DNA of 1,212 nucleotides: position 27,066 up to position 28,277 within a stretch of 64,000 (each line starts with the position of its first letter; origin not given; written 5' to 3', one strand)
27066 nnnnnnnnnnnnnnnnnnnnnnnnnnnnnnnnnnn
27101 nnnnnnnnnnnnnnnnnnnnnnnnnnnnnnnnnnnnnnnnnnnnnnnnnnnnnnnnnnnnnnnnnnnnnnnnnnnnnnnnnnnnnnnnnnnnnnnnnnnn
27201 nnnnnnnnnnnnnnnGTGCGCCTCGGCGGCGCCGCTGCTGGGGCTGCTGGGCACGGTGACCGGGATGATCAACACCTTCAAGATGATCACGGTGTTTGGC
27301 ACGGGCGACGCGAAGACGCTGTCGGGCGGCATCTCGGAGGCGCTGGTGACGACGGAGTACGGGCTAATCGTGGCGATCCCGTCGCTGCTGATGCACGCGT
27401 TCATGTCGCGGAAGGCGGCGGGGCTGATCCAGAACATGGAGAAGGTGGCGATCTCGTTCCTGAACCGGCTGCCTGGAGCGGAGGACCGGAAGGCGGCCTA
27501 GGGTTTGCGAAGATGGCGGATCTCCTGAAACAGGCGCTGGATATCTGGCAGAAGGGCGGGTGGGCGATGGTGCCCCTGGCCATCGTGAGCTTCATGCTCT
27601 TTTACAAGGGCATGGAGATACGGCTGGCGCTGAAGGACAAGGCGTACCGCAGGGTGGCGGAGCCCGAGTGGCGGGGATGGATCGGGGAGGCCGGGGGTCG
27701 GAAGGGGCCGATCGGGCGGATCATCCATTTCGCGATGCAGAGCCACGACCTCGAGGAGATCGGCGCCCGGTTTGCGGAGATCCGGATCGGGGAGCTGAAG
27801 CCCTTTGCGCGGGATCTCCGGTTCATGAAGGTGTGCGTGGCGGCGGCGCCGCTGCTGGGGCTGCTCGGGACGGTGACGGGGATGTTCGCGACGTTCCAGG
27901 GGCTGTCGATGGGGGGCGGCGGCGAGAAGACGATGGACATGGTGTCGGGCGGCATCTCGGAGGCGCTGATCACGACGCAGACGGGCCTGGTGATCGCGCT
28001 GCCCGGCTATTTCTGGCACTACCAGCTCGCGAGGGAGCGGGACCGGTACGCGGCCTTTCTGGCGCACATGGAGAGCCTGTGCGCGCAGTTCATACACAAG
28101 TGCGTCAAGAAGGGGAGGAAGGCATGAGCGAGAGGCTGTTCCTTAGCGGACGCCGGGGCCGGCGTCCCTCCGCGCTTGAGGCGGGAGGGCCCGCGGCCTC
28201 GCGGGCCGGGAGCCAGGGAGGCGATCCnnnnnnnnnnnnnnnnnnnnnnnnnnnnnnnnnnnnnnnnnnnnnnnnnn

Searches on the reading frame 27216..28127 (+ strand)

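Call 14: search_protein_families(library=pfam, proteins=[window:27216-28127:+], max_evalue=0.01)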
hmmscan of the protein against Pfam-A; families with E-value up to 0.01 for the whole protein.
window:27216-28127:+ (303 aa): 1 family
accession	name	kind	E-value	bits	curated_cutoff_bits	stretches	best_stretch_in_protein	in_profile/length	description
PF01618.21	MotA_ExbB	-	1.1e-20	74.1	22.9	1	168-277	8-120/127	MotA/TolQ/ExbB proton channel family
